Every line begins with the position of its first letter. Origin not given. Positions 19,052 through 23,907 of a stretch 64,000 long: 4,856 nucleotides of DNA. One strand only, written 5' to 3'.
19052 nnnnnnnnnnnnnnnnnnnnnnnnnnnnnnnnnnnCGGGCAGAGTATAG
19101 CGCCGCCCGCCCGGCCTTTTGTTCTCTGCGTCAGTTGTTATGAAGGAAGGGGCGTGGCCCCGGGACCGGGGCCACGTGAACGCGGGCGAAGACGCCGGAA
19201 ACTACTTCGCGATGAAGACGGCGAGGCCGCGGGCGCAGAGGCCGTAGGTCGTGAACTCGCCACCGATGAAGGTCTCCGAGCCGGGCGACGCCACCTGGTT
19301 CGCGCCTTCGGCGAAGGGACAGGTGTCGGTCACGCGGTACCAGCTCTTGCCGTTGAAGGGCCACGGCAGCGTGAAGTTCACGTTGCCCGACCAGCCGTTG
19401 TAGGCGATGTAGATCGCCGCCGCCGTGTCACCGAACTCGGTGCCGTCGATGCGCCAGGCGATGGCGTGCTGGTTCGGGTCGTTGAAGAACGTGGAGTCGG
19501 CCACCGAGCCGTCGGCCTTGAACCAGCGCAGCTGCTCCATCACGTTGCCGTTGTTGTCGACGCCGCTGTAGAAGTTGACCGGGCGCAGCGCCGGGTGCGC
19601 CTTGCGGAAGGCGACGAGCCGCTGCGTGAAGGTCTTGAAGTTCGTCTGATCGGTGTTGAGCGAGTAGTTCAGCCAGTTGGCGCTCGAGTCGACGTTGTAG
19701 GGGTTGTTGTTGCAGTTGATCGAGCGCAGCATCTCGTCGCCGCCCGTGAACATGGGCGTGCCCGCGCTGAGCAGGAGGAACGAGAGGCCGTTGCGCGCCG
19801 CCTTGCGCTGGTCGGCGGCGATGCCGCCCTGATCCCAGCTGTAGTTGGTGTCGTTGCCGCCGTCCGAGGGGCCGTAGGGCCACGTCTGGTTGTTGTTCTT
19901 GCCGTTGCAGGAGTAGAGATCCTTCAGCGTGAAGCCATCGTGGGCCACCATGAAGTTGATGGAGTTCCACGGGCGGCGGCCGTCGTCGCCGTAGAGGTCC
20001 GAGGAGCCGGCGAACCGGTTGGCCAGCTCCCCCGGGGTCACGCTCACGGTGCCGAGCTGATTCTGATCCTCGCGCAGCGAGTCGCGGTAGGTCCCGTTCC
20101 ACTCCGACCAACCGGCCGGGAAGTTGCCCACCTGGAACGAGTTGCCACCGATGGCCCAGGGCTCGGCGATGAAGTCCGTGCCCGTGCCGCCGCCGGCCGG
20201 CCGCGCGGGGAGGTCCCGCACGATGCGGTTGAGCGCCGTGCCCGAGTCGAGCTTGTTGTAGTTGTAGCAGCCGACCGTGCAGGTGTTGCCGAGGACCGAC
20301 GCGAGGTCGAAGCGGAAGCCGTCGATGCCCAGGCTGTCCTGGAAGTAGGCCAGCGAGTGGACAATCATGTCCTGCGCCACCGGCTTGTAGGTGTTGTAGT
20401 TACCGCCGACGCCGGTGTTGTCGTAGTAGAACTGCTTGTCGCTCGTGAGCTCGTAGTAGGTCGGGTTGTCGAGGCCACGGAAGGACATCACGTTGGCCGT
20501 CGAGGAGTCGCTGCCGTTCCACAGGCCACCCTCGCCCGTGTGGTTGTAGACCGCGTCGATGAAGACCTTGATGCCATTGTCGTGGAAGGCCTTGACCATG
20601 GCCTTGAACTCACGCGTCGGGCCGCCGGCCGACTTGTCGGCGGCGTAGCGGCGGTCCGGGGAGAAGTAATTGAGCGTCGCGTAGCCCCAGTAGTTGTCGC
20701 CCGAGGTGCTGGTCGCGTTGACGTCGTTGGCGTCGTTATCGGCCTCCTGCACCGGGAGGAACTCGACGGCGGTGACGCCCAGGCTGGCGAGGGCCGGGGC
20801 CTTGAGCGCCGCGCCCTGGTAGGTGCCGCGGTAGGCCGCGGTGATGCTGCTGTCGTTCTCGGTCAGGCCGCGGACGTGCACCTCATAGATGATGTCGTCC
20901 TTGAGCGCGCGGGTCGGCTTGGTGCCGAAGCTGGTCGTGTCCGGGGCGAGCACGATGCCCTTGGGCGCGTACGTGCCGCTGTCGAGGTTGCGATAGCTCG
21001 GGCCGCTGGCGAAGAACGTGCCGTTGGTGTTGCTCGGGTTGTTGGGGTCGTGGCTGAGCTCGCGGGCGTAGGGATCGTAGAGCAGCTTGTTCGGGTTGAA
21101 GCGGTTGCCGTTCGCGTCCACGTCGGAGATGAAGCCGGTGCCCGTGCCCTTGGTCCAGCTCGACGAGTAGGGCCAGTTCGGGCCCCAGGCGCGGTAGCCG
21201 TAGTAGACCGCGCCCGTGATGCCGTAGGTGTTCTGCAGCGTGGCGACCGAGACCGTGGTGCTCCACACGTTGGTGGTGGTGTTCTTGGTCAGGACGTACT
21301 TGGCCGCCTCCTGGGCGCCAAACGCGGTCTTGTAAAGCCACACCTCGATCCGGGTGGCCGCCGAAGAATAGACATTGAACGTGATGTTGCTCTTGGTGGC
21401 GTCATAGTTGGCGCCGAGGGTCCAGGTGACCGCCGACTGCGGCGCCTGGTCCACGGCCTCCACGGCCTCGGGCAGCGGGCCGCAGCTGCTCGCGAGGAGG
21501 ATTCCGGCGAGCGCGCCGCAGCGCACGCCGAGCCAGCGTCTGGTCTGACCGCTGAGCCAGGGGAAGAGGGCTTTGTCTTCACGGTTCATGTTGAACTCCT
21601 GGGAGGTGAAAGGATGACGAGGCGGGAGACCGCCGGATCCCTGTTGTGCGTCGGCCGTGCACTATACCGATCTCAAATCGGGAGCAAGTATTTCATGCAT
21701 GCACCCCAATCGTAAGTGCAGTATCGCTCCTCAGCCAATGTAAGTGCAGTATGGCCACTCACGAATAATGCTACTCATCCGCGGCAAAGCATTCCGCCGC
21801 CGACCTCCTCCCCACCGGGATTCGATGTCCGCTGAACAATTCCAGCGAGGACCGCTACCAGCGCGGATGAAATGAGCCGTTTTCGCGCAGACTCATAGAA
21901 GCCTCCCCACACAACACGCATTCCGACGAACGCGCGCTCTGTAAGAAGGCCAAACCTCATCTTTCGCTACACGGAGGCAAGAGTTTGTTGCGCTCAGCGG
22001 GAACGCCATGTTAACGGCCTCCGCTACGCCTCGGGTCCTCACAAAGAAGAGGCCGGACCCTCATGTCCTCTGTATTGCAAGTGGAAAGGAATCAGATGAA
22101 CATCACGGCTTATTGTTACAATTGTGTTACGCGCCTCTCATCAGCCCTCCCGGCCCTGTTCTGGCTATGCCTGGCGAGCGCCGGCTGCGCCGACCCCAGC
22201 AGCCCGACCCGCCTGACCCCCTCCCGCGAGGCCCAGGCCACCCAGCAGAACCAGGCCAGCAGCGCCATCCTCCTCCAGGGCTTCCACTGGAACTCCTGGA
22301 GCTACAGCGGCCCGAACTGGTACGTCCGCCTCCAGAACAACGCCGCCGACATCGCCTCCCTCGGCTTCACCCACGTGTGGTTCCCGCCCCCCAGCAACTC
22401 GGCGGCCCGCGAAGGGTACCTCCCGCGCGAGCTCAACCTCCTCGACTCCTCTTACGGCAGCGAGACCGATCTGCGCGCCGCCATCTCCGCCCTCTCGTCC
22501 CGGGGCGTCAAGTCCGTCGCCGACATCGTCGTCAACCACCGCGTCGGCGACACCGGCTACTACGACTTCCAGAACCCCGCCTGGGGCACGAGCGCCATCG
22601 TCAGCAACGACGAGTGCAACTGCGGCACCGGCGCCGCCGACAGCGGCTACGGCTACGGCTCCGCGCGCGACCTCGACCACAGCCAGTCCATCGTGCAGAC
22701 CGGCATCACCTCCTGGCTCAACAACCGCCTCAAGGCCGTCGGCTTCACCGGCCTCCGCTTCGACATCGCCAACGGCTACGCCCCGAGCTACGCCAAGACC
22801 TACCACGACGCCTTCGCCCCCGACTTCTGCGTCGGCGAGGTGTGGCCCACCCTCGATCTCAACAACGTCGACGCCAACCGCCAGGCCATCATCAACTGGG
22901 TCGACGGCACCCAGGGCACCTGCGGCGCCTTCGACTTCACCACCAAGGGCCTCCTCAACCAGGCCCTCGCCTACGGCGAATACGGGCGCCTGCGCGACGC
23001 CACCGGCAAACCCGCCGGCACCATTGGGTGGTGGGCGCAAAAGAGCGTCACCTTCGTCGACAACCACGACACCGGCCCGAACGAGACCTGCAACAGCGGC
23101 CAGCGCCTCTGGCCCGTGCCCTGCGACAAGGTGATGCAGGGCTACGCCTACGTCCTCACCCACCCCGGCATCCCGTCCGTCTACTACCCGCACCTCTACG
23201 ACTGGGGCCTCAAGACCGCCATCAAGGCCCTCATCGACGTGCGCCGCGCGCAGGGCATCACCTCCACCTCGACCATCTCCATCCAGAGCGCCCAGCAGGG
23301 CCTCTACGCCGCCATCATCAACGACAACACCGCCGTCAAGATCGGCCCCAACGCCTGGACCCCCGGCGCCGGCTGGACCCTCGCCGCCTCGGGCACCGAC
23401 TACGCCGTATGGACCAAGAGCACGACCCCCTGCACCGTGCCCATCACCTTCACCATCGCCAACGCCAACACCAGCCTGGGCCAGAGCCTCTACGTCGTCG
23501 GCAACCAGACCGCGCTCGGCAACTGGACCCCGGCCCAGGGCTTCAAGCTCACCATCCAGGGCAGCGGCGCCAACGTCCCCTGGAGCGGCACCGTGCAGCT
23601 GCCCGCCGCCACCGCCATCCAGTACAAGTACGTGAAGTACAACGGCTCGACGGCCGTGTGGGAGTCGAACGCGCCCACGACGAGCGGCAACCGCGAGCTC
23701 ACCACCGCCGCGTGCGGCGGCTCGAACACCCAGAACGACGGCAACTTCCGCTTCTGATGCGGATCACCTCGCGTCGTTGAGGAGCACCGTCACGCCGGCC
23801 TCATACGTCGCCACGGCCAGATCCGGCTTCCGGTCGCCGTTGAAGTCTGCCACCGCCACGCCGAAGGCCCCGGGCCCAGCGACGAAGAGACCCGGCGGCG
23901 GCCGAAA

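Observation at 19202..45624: Lipoprotein-based starch/glycogen utilisation locus (isoamylase, CBM20 amylase, pullulanase, three GH13 lipoproteins, CBM48-like binder, OM beta-barrel)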

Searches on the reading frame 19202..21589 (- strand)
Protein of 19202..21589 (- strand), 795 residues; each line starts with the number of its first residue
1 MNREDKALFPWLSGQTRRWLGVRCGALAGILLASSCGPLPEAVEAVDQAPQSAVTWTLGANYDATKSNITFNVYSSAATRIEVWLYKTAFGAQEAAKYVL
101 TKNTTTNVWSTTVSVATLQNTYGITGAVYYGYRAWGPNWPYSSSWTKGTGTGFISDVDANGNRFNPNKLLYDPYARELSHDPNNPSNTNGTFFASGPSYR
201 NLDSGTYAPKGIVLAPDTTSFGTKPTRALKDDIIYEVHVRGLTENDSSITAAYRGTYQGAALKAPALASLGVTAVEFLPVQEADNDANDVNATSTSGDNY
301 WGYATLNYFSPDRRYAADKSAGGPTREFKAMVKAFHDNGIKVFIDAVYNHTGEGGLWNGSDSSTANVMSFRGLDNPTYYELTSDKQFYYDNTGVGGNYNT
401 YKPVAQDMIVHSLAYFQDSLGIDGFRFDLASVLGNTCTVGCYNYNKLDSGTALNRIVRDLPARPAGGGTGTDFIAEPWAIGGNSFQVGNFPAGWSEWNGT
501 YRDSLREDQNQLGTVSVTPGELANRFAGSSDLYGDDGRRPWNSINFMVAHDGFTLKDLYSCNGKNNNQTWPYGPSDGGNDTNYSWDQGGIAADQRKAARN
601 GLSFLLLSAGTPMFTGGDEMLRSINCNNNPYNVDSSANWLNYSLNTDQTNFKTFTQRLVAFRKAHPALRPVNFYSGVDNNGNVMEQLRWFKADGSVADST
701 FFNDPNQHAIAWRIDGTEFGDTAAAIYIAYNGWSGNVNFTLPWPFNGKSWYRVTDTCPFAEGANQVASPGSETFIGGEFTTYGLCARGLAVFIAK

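Call 5: search_protein_families(library=pfam, proteins=[window:19202-21589:-], max_evalue=0.01)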
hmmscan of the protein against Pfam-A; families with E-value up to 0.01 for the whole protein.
window:19202-21589:- (795 aa): 4 families
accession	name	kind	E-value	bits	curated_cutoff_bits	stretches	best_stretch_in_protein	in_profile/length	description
PF21331.3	Isoamylase_C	-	3.2e-51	172.7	27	1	686-793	1-107/107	Isoamylase, C-terminal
PF00128.31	Alpha-amylase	-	5e-11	42.9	22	1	250-433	15-193/446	Alpha amylase, catalytic domain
PF02922.24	CBM_48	-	2.5e-07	31.3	22.4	1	58-175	2-83/83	Carbohydrate-binding module 48 (Isoamylase N-terminal domain)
PF21653.3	pulA_all-beta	-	0.0053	16.7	26.7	0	702-755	7-57/60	Pullulanase, all-beta domain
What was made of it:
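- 19202..21589 (-): Secreted-type isoamylase (795 aa) with a lipobox-like signal peptide (….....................|GPLPEA). Pfam CBM_48 + Alpha-amylase + Isoamylase_C (3e-51; call 5).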

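Call 8: search_protein_families(library=ncbifam, proteins=[window:19202-21589:-], max_evalue=0.001)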
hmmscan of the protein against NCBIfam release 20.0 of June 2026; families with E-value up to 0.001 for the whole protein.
window:19202-21589:- (795 aa): 20 families
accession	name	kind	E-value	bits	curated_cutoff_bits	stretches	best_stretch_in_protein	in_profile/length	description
TIGR02100.1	glgX_debranch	equivalog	1.7e-145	485.8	640.9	1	56-758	5-662/688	glycogen debranching protein GlgX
NF002983.0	PRK03705.1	equivalog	3.8e-101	339.1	901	1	57-694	11-584/658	glycogen debranching protein GlgX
NF011082.0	PRK14510.1-1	equivalog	1.5e-91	307.5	2511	1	57-765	13-668/1410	bifunctional glycogen debranching protein GlgX/4-alpha-glucanotransferase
TIGR02104.1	pulA_typeI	equivalog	2.6e-47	161.2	504.5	1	226-672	122-536/605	type I pullulanase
TIGR02103.1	pullul_strch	subfamily_domain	4.4e-24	84.6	697.6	2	297-430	375-501/900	pullulanase-type alpha-1,6-glucosidase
TIGR02102.1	pullulan_Gpos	equivalog_domain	2.9e-21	75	1042.25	1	167-429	397-643/1113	pullulanase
TIGR02402.1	trehalose_TreZ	equivalog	2.6e-19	69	538.8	1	221-355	82-190/545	malto-oligosyltrehalose trehalohydrolase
NF008967.0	PRK12313.1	equivalog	4.1e-11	42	577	1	233-431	149-312/633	1,4-alpha-glucan branching protein GlgB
NF003811.1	PRK05402.1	equivalog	2.1e-10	39.8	741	1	234-431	143-305/619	1,4-alpha-glucan branching protein GlgB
NF041090.1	Cyc-maltodext_AglB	equivalog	7.5e-10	38.2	540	1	302-436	95-214/470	cyclomaltodextrinase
NF008051.0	PRK10785.1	equivalog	1.7e-08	33.1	568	1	247-435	168-342/607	maltodextrin glucosidase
NF007051.0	PRK09505.1-1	equivalog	2.7e-08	32.3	864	1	249-356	230-331/686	alpha-amylase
TIGR01515.1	branching_enzym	equivalog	7.5e-07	28.1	463.95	1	264-432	158-295/607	1,4-alpha-glucan branching enzyme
NF007059.0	PRK09505.2-4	equivalog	9e-07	27.5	865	0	591-668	576-651/683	alpha-amylase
TIGR02456.1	treS_nterm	equivalog_domain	2.5e-06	26.3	678.35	0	230-359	4-109/539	maltose alpha-D-glucosyltransferase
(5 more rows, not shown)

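Call 58: search_solved_structures(query=window:19202-21589:-, max_evalue=1e-30)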
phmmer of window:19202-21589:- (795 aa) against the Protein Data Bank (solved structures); distinct sequences matched with E-value up to 1e-30: 8.
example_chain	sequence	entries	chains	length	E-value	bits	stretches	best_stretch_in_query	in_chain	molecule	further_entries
1bf2_A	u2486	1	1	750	0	1040.2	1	56-795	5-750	ISOAMYLASE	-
2vnc_A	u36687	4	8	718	1.1e-103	351.2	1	55-712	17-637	GLYCOGEN OPERON PROTEIN GLGX | Glycogen debranching enzyme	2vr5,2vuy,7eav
7u39_A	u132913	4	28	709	1.1e-97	331.3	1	160-763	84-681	Glycogen debranching enzyme GlgX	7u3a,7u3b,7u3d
9j60_A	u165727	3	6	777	3.9e-74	253.4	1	222-673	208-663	Isoamylase 1, chloroplastic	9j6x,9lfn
9xvi_A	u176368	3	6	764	7.3e-72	245.9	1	230-668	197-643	Isoamylase 1, chloroplastic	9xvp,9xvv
9xve_A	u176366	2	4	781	7.8e-72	245.8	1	230-668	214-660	Isoamylase 1, chloroplastic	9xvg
2wsk_A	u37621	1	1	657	1.5e-70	241.6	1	159-683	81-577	GLYCOGEN DEBRANCHING ENZYME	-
4j7r_A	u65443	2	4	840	8.1e-63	216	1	58-435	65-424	Isoamylase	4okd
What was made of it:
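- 19202..21589 (-): PDB 1BF2 isoamylase, 1040 bits, nearly full length (call 58).
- Checked: 1040 bits to P. amyloderamosa isoamylase 1BF2 (call 58).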

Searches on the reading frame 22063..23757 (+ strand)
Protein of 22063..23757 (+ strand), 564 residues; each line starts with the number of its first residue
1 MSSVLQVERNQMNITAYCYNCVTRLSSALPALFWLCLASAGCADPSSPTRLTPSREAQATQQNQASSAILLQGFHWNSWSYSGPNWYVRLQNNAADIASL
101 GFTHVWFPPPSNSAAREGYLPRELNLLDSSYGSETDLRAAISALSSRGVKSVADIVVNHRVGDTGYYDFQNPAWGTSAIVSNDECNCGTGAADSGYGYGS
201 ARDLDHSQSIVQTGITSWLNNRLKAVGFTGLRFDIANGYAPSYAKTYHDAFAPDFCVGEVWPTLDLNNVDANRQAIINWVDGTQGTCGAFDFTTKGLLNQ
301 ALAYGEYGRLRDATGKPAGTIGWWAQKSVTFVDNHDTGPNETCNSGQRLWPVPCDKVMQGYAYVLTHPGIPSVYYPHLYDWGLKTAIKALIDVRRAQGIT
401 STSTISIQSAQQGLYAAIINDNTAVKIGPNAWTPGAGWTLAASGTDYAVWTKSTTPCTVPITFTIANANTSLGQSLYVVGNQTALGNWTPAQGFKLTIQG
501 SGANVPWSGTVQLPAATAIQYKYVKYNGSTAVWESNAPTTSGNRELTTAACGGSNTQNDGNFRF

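Call 5: search_protein_families(library=pfam, proteins=[window:22063-23757:+], max_evalue=0.01)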
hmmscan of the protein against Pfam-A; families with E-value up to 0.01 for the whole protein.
window:22063-23757:+ (564 aa): 4 families
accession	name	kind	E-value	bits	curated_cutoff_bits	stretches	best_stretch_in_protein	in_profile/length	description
PF00686.25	CBM_20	-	3.1e-22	78.6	23.3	1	458-552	1-91/97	Starch binding domain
PF07821.18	Alpha-amyl_C2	-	2.3e-19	69.9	27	1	397-451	2-60/60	Alpha-amylase C-terminal beta-sheet domain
PF00128.31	Alpha-amylase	-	5.3e-09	36.2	22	1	97-167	28-99/446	Alpha amylase, catalytic domain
PF09081.16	AMT4_dom_C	-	1.5e-08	34.9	27.6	1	379-423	1-45/64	Glucan 1,4-alpha-maltotetraohydrolase, domain C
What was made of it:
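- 22063..23757 (+): Alpha-amylase (564 aa) with a plant-type C domain and a C-terminal CBM20 starch-binding domain; lipobox LASAGC|ADP. Pfam Alpha-amylase + Alpha-amyl_C2 + AMT4_dom_C + CBM_20 (3e-22; call 5).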

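Call 8: search_protein_families(library=ncbifam, proteins=[window:22063-23757:+], max_evalue=0.001)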
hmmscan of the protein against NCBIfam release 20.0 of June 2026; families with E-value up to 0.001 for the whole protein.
window:22063-23757:+ (564 aa): 12 families
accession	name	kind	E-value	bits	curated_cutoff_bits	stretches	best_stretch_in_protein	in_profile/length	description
NF006970.0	PRK09441.1-3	equivalog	2.8e-42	145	516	1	56-404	28-382/466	alpha-amylase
NF006969.0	PRK09441.1-2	equivalog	1.9e-20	73.2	382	2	194-392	192-388/483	alpha-amylase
NF006972.0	PRK09441.1-5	equivalog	5.2e-16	58.2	804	2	59-163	25-138/514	alpha-amylase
NF006968.0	PRK09441.1-1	equivalog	6.4e-14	51.2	389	2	68-163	4-109/495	alpha-amylase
NF006971.0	PRK09441.1-4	equivalog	5.9e-13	48.4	781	2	68-162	4-107/484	alpha-amylase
NF007053.0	PRK09505.1-3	equivalog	1.5e-05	23.4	1269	1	115-255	273-409/687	alpha-amylase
NF007052.0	PRK09505.1-2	equivalog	5.1e-05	21.6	749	1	115-192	271-346/677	alpha-amylase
NF007055.0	PRK09505.1-6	equivalog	9.1e-05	20.8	1458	1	115-176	270-330/675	alpha-amylase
NF007054.0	PRK09505.1-4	equivalog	9.4e-05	20.9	1385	1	115-196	271-350/676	alpha-amylase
NF007060.0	PRK09505.2-5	equivalog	0.00022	19.4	790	1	117-174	279-335/690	alpha-amylase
TIGR02403.1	trehalose_treC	equivalog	0.00059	18.6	799.05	0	97-161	36-101/544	alpha,alpha-phosphotrehalase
NF007059.0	PRK09505.2-4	equivalog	0.00068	18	865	0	116-175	272-330/683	alpha-amylase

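Call 18: search_solved_structures(query=window:22063-23757:+, max_evalue=1e-10)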
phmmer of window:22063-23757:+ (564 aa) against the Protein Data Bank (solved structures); distinct sequences matched with E-value up to 1e-10: 67 (the best 60 are shown).
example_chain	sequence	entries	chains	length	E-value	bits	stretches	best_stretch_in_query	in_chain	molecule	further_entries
1amy_A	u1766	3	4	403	1.9e-99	337.1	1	69-452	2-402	1,4-ALPHA-D-GLUCAN GLUCANOHYDROLASE | BARLEY ALPHA-AMYLASE 2(CV MENUET)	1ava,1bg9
2qpu_A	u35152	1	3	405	3.4e-96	326.4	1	69-452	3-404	Alpha-amylase type A isozyme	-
3bsg_A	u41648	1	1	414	3.4e-96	326.4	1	69-458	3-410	Alpha-amylase type A isozyme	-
3bsh_A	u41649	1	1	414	7.4e-96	325.3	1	69-458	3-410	Alpha-amylase type A isozyme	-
3wn6_A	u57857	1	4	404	1.1e-95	324.7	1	69-452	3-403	Alpha-amylase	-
2qps_A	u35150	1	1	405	1.3e-95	324.5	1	69-452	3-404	Alpha-amylase type A isozyme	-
1ht6_A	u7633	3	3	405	3.8e-95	322.9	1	69-452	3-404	ALPHA-AMYLASE ISOZYME 1 | PROTEIN (Alpha-amylase type A isozyme) | Alpha-amylase type 1 isozyme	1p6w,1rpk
1rp8_A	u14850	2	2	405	5.1e-94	319.2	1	69-452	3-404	Alpha-amylase type 1 isozyme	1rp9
1gcy_A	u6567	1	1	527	2.9e-60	207.8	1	66-532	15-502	GLUCAN 1,4-ALPHA-MALTOTETRAHYDROLASE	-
6iyg_A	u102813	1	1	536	9e-56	192.9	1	65-555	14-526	Glucan 1,4-alpha-maltotetraohydrolase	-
6j3x_A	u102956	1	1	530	1.2e-55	192.5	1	65-554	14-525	Glucan 1,4-alpha-maltotetraohydrolase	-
6jqb_A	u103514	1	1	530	1.5e-55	192.2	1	65-554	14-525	Glucan 1,4-alpha-maltotetraohydrolase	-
2amg_A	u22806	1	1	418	8.1e-50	173.3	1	66-436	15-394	1,4-ALPHA-D-GLUCAN MALTOTETRAHYDROLASE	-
1jda_A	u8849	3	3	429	3e-49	171.3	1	66-437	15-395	1,4-ALPHA MALTOTETRAHYDROLASE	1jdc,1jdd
1qi3_A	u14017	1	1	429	6e-49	170.4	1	66-437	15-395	PROTEIN (EXO-MALTOTETRAOHYDROLASE)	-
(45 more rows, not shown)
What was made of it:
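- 22063..23757 (+): PDB barley AMY2 1AMY 1.9e-99 and Pseudomonas maltotetraose-forming amylase 1GCY 3e-60 (call 18).
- Checked: Alpha-amylase with CBM20, 22063-23757(+): closest to barley AMY (1e-99) and to maltotetraose-forming amylases (call 18).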

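Call 79: find_related_loci(query=window:22096-23757:+, collection=metagenome_contigs, flank=10000)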
Query window:22096-23757:+ (553 aa) in metagenome_contigs; peptide patterns used: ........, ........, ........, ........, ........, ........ (x = any residue, [..] = any of these).
74 stretches matched a pattern; 31 encode a relative of the query (tblastn E <= 1e-3); 31 distinct loci.
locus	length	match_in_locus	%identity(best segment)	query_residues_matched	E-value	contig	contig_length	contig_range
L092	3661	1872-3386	66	49-553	0e+0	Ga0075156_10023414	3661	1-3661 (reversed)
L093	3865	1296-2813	66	49-553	0e+0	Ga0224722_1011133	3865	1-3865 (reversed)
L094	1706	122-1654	63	48-553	0e+0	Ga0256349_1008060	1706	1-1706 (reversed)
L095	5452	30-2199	59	48-553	6e-178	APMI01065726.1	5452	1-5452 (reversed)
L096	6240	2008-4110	62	40-549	3e-175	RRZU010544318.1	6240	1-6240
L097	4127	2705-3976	60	40-453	2e-178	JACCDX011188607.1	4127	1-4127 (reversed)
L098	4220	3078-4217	66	50-429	6e-178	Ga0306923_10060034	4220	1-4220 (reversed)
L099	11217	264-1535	60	40-453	2e-171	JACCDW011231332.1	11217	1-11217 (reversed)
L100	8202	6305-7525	60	42-452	1e-169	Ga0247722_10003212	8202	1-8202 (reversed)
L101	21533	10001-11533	67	48-553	0e+0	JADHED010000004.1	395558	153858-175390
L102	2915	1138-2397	61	49-469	3e-179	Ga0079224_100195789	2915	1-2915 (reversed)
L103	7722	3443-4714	59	48-469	3e-166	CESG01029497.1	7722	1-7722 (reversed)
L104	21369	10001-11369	61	48-551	1e-165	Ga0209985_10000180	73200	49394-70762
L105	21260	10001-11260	60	48-469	6e-168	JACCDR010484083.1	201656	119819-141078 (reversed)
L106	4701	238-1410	52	56-441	2e-126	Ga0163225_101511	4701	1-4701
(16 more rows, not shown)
